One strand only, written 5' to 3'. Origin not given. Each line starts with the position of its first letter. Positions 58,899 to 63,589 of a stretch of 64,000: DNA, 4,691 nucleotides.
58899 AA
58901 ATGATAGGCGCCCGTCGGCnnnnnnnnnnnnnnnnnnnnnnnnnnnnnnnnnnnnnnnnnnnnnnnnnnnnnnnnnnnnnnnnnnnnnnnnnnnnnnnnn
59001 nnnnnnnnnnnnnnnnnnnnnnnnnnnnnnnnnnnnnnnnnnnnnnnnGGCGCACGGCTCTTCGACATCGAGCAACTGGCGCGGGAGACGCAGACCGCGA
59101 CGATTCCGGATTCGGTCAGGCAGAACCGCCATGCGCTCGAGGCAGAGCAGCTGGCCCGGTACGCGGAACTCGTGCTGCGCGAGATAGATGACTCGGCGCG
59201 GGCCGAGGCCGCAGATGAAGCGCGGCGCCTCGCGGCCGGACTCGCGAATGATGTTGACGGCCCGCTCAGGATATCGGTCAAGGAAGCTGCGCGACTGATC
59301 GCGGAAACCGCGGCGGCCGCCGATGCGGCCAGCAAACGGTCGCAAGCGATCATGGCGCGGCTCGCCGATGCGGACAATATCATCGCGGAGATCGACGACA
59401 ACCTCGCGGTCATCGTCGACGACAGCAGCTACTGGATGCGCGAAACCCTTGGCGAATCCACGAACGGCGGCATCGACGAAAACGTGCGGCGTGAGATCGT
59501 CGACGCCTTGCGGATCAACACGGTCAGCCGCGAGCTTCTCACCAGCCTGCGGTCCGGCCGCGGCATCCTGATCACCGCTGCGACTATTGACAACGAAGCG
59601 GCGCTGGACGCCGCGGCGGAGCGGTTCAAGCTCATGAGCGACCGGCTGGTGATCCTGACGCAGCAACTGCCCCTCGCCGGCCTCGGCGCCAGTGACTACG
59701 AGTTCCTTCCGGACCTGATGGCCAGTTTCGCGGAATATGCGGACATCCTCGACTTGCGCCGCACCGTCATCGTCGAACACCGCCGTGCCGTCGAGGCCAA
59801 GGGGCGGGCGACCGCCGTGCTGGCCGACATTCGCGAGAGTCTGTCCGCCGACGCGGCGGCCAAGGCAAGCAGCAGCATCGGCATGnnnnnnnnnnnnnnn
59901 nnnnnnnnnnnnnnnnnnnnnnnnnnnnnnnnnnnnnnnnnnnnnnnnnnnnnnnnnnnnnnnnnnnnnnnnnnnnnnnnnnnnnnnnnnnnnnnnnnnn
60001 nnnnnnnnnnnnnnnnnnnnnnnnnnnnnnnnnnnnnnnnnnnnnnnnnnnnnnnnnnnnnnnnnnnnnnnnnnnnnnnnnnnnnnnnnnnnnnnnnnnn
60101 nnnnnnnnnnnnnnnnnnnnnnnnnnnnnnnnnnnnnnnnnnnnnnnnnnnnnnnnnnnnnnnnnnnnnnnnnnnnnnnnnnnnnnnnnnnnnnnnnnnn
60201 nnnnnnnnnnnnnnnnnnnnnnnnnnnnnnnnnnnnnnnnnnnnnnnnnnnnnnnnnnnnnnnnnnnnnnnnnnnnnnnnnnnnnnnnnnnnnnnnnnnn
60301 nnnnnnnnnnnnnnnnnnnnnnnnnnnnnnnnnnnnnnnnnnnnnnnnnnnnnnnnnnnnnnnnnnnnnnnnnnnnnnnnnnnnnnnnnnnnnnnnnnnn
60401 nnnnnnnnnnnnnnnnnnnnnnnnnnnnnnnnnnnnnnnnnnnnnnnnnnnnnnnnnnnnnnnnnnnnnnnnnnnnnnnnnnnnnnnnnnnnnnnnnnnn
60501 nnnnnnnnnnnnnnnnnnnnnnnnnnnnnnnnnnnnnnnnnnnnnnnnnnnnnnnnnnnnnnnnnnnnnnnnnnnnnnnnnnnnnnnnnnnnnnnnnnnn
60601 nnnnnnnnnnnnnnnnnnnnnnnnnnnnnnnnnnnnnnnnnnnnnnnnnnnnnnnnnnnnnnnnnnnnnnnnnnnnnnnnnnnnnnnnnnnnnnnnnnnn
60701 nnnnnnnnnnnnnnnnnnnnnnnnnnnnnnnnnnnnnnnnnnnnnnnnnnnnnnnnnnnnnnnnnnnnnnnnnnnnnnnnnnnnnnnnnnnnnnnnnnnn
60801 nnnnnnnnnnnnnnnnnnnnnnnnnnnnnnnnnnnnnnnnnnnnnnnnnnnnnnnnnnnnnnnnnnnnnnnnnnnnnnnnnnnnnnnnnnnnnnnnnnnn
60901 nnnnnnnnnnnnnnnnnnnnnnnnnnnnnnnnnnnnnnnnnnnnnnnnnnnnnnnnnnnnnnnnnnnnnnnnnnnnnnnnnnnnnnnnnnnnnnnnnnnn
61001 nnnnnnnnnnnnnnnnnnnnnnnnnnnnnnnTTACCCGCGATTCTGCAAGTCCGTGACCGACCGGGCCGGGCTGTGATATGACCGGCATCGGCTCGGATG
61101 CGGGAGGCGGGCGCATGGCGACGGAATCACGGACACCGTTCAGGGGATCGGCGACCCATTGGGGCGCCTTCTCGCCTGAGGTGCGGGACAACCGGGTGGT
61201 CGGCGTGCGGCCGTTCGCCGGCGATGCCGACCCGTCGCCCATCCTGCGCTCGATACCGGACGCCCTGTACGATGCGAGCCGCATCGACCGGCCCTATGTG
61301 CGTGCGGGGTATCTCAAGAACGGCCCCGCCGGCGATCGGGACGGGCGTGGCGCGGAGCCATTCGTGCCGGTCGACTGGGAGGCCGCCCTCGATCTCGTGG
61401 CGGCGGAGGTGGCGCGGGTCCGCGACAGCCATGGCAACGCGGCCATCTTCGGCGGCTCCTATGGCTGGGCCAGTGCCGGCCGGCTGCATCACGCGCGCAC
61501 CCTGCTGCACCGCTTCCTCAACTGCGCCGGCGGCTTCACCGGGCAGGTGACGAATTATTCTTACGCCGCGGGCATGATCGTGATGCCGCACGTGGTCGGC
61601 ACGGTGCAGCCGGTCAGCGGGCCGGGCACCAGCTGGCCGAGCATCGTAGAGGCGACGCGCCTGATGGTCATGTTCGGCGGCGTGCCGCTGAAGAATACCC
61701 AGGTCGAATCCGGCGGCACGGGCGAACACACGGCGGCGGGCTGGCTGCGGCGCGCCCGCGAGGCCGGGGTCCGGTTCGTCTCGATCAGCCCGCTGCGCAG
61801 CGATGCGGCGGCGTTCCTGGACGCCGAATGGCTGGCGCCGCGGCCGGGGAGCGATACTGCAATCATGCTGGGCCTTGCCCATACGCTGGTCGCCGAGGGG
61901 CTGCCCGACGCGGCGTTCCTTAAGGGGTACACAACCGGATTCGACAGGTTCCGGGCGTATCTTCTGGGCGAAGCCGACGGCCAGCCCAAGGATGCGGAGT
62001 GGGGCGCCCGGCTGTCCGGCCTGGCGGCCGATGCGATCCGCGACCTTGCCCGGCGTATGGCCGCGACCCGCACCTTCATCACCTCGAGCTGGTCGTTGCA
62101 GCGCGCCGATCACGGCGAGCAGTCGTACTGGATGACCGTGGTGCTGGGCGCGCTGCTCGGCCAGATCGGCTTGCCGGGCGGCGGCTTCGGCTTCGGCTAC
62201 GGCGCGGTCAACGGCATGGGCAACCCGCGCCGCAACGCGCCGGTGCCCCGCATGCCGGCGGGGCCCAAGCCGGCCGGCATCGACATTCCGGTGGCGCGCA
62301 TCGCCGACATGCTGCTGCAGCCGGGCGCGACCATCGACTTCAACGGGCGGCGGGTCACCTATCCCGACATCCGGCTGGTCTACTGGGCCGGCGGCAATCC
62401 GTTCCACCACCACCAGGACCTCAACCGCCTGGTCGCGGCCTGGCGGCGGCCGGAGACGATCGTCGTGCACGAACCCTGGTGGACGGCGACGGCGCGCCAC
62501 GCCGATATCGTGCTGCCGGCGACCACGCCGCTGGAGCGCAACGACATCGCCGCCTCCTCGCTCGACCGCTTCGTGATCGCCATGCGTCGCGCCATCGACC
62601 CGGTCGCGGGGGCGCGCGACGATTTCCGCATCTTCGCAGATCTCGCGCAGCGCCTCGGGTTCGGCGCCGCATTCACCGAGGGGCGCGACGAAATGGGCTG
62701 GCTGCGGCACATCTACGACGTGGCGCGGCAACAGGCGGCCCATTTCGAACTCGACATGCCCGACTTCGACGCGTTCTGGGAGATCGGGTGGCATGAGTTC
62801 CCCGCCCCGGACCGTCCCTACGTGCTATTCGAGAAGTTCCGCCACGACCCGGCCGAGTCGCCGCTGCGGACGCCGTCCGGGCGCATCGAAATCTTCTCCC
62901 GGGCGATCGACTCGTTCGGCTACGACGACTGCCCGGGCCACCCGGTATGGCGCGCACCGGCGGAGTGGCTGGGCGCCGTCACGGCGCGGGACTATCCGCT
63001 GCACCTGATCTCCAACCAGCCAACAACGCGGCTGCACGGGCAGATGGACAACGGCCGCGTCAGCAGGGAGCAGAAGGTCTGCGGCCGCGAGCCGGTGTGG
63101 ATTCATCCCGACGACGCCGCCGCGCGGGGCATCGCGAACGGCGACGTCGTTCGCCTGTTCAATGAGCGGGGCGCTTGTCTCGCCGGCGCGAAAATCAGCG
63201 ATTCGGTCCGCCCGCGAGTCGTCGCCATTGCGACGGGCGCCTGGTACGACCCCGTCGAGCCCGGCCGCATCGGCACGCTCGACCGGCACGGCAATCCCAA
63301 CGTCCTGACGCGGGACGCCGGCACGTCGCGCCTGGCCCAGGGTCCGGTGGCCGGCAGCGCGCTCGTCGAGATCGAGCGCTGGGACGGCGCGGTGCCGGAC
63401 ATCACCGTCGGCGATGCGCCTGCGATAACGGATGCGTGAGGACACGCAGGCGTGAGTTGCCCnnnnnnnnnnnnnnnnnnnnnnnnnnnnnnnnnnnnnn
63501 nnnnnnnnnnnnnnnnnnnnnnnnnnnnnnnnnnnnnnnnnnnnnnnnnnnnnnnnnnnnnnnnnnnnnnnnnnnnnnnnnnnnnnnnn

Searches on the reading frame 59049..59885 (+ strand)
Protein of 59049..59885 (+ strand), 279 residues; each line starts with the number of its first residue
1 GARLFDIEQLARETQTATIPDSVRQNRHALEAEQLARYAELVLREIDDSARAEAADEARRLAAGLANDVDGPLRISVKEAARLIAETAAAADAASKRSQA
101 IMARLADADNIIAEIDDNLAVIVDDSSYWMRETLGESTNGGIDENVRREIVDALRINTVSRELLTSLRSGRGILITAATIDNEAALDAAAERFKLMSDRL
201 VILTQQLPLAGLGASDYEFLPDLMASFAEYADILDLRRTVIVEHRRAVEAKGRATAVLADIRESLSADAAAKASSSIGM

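Call 39: search_protein_families(library=pfam, proteins=[window:59049-59885:+], max_evalue=1)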
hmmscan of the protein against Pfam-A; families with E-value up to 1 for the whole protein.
seq(279 aa): 1 family
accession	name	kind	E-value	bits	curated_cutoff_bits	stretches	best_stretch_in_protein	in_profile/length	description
PF19187.6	HTH_PafC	-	0.022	15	32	1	57-102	61-106/115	PafC helix-turn-helix domain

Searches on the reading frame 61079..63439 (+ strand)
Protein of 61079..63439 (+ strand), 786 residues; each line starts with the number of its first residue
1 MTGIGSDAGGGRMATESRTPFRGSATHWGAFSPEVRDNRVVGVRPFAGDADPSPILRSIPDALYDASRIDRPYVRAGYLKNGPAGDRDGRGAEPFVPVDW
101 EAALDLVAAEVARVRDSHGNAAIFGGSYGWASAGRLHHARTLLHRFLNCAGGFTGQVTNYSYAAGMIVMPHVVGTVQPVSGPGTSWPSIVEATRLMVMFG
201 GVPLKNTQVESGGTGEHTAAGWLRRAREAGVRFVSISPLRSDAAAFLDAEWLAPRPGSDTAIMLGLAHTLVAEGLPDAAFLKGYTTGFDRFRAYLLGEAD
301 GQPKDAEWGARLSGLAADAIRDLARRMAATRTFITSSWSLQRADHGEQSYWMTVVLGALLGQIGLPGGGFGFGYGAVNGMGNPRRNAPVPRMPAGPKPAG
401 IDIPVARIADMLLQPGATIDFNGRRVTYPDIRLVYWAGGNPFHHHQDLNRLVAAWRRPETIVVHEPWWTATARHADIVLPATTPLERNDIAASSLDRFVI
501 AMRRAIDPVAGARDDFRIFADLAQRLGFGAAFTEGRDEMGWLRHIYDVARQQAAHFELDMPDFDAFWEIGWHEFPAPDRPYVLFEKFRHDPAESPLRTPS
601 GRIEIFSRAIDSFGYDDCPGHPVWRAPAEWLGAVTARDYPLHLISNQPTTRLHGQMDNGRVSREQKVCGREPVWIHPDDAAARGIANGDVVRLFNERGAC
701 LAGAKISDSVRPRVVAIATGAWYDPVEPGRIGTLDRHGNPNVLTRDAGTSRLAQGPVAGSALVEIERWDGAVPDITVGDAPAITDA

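Call 73: search_protein_families(library=pfam, proteins=[window:61079-63439:+], max_evalue=0.0001)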
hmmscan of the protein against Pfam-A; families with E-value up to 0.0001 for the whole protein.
window:61079-63439:+ (786 aa): 3 families
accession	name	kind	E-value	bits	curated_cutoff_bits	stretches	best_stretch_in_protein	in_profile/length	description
PF00384.28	Molybdopterin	-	1.4e-53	182.6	24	1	68-524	1-352/353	Molybdopterin oxidoreductase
PF01568.27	Molydop_binding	-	2.5e-28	98.7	26.8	1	641-756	1-104/110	Molydopterin dinucleotide binding domain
PF18364.6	Molybdopterin_N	-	4.3e-17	62.2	26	1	24-64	1-41/41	Molybdopterin oxidoreductase N-terminal domain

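Call 74: search_protein_families(library=ncbifam, proteins=[window:61079-63439:+], max_evalue=0.001)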
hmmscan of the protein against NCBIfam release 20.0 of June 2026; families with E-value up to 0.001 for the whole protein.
window:61079-63439:+ (786 aa): 23 families
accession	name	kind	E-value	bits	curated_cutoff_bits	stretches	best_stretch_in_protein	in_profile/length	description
TIGR00509.1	bisC_fam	subfamily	0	1035.3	1017.55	1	25-783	1-769/772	molybdopterin guanine dinucleotide-containing S/N-oxide reductase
NF011682.0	PRK15102.1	equivalog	9.1e-232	771.6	909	1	18-782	43-824/829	trimethylamine-N-oxide reductase TorA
TIGR02164.1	torA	equivalog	1.2e-220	734.8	1465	1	22-781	43-819/824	trimethylamine-N-oxide reductase TorA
TIGR02166.1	dmsA_ynfE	subfamily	1.9e-112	376.8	777.7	1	89-767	114-793/794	DMSO/selenate family reductase complex A subunit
NF011566.1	PRK14990.1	exception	4.8e-84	282.8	1600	1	89-767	129-813/814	dimethylsulfoxide reductase subunit A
NF041885.1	selenate_YnfE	exception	2.4e-80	270.4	1675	1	89-767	118-804/805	selenate/tellurate reductase subunit YnfE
NF041884.1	selenate_YnfF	exception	6e-75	252.6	1650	1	90-767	116-797/798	selenate/tellurate reductase subunit YnfF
TIGR01591.1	Fdh-alpha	equivalog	7e-39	133.5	666.25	2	92-534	62-486/672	formate dehydrogenase subunit alpha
NF012032.0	PRK15488.1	equivalog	6.3e-38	130.3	694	2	224-533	221-534/759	thiosulfate reductase PhsA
TIGR03479.1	DMSO_red_II_alp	subfamily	4.6e-33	114.3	984.75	3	435-530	551-647/913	molybdopterin-dependent oxidoreductase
NF047855.1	AssmNtatRedNasC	equivalog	3.3e-24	85.2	1100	2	219-382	198-355/708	assimilatory nitrate reductase catalytic subunit NasC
NF041783.2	mnquin_red_QrcB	equivalog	3.3e-16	58.6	440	1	227-368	235-364/695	menaquinone reductase molybdopterin-binding-like subunit QrcB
TIGR01580.1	narG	equivalog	4.3e-14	51.1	1084.15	1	469-526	776-833/1235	nitrate reductase subunit alpha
NF041323.1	Nitr_red_NasA_Halo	equivalog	4.5e-14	51.9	1000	1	222-530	173-474/673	assimilatory nitrate reductase NasA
NF041714.1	arsenate_red_ArrA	equivalog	4.2e-11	41.7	1600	1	61-294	98-305/848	arsenate respiratory reductase molybdopterin-containing subunit ArrA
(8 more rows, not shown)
